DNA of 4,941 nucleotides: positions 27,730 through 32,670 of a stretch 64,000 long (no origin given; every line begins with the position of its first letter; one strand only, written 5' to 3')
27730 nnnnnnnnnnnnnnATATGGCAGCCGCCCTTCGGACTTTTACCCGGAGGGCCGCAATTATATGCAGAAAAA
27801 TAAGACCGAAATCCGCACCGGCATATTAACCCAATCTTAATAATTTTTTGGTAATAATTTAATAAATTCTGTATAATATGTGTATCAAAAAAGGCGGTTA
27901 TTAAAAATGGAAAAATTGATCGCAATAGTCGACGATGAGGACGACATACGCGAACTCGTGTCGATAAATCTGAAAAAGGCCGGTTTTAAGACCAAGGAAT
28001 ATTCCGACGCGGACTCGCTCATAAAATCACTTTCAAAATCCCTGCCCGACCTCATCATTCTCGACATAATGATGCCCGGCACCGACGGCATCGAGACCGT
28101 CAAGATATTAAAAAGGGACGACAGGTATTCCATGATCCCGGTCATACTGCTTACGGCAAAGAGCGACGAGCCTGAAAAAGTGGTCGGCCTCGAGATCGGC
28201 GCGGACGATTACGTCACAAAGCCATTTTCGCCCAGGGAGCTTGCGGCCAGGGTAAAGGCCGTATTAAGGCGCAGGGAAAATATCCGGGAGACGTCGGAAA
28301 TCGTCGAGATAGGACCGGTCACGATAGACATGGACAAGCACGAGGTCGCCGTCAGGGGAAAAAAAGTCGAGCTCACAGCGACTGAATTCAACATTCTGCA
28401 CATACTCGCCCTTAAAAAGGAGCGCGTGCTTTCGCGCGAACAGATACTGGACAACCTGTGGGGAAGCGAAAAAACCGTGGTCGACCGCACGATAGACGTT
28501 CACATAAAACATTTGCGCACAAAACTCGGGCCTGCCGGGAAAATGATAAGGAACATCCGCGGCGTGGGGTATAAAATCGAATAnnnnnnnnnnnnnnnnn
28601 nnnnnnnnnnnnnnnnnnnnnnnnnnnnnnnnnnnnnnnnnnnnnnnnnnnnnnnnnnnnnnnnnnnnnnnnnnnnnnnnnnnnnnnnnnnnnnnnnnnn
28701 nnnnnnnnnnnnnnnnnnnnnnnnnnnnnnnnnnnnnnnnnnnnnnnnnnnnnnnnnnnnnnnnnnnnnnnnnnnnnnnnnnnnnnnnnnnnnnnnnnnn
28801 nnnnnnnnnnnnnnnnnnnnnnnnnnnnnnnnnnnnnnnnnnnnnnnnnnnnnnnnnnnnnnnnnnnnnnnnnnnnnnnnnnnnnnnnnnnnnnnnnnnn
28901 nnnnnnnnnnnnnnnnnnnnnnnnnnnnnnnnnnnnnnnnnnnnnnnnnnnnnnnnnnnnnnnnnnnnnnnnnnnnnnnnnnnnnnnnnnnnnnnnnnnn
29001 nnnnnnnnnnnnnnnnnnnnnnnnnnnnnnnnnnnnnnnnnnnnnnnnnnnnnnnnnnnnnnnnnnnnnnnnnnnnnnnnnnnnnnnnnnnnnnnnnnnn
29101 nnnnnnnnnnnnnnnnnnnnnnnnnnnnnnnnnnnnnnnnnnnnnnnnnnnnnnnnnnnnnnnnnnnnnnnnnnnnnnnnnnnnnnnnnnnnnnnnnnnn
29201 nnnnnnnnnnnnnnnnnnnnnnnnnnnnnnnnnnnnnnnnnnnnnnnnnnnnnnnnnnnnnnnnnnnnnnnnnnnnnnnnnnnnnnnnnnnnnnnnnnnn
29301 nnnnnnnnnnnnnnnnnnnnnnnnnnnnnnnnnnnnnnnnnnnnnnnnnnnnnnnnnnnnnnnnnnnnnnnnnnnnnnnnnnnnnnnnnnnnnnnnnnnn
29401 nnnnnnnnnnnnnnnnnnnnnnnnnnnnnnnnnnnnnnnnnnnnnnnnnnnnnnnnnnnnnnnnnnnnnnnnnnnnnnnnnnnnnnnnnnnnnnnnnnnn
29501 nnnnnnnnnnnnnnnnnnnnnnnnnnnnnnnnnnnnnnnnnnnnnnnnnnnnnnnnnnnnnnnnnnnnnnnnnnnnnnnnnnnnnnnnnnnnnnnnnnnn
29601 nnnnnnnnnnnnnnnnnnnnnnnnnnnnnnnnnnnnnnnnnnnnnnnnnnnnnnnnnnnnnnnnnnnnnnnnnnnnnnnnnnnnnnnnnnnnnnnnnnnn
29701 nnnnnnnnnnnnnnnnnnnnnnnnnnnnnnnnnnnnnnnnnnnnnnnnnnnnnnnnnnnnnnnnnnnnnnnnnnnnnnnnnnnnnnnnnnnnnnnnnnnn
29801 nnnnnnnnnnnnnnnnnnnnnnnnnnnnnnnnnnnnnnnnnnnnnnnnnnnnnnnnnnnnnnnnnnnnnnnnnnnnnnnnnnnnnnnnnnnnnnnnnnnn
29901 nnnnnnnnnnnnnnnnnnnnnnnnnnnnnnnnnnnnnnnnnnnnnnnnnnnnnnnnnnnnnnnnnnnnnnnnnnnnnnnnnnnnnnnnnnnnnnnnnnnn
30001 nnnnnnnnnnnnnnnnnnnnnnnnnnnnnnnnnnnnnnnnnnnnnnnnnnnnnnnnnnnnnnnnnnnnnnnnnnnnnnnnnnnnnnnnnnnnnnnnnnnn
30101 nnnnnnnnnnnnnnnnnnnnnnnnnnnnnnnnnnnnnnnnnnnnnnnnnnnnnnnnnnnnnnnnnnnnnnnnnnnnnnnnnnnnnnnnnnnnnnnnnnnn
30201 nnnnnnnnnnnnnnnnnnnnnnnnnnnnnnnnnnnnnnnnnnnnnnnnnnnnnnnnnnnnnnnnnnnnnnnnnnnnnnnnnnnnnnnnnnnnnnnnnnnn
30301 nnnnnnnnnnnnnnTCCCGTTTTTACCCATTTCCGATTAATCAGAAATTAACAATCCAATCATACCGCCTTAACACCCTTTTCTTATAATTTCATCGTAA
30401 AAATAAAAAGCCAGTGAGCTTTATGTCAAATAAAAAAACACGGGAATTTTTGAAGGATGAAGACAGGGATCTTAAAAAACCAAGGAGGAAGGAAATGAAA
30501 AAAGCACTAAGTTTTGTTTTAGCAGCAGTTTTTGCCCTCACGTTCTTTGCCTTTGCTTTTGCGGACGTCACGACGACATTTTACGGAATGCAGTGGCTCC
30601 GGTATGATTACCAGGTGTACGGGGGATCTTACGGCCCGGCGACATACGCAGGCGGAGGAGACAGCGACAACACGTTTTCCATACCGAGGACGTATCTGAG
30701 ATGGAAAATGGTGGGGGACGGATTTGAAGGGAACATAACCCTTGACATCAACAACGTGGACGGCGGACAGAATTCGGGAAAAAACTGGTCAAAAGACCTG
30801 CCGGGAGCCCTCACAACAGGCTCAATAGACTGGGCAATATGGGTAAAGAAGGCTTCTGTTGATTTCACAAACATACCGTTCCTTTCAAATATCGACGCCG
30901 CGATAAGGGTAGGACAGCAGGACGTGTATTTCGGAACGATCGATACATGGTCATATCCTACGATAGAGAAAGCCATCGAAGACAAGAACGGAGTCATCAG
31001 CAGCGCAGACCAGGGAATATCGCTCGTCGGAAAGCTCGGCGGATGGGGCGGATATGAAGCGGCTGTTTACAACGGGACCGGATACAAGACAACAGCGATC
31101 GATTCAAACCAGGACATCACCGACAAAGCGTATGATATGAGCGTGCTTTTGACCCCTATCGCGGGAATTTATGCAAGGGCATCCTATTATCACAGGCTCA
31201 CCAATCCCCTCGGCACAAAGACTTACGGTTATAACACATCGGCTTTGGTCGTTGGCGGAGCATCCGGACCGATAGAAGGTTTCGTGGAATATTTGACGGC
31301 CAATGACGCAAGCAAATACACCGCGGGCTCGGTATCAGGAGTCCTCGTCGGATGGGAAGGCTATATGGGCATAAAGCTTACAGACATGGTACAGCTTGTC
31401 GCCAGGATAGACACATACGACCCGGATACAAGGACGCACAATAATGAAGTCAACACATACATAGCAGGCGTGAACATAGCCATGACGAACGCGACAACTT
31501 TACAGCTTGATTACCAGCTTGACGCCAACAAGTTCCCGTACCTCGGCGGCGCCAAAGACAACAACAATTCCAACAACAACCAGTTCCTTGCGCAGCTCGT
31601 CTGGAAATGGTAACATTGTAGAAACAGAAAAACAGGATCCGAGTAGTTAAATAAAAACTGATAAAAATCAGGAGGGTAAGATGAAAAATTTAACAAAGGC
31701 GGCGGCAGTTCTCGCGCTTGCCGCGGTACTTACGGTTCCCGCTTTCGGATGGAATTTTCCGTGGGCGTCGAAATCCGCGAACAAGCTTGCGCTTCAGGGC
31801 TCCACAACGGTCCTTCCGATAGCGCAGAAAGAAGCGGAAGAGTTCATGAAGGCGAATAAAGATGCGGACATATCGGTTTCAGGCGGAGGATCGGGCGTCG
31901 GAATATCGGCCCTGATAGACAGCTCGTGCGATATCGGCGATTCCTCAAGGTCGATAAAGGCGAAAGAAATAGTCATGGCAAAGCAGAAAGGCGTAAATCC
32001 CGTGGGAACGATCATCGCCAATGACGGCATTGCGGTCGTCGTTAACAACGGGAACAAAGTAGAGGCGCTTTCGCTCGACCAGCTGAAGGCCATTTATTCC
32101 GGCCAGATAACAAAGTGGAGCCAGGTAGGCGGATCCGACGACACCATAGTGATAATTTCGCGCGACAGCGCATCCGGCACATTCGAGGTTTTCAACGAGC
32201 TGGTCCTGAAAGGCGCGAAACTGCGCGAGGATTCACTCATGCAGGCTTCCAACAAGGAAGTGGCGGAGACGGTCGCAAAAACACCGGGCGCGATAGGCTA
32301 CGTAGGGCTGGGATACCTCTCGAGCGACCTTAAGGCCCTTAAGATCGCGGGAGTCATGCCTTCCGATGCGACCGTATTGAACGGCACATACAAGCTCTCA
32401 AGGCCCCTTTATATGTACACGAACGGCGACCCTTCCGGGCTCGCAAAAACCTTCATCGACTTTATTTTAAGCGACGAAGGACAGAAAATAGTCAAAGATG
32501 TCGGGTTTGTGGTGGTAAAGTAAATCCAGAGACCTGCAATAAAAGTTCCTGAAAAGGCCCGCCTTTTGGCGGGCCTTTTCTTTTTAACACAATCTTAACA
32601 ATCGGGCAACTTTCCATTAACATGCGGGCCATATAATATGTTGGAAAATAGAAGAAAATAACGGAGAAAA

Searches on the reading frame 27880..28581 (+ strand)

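Call 83: search_protein_families(library=pfam, proteins=[window:27880-28581:+], max_evalue=0.000001)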
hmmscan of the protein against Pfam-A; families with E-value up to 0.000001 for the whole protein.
window:27880-28581:+ (234 aa): 2 families
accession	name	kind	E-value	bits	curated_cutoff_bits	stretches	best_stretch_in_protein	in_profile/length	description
PF00072.30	Response_reg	-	2e-29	102.4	30.2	1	14-126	1-111/111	Response regulator receiver domain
PF00486.34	Trans_reg_C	-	1.3e-25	89.7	26.2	1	160-232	1-76/77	Transcriptional regulatory protein, C terminal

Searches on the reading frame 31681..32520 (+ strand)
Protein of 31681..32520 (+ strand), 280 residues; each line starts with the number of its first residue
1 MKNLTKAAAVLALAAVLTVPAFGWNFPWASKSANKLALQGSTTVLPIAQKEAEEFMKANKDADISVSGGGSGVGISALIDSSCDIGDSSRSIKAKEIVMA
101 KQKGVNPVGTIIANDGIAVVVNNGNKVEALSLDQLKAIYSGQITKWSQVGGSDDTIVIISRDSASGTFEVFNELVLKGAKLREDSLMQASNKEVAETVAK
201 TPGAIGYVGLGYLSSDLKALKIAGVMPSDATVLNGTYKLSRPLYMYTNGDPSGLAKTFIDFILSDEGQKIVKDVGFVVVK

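Call 83: search_protein_families(library=pfam, proteins=[window:31681-32520:+], max_evalue=0.000001)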
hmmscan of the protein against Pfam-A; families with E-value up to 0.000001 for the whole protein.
window:31681-32520:+ (280 aa): 4 families
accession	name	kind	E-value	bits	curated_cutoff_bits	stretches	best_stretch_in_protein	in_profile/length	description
PF12849.12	PBP_like_2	-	2.6e-47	162.3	27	1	34-266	10-267/267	PBP superfamily domain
PF12727.12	PBP_like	-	6.8e-12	45.4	27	1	52-220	1-161/193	PBP superfamily domain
PF01547.30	SBP_bac_1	-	2.9e-08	34.5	26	1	45-269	7-307/307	Bacterial extracellular solute-binding protein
PF13531.11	SBP_bac_11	-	5.4e-08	33.3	25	1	52-276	17-226/227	Bacterial extracellular solute-binding protein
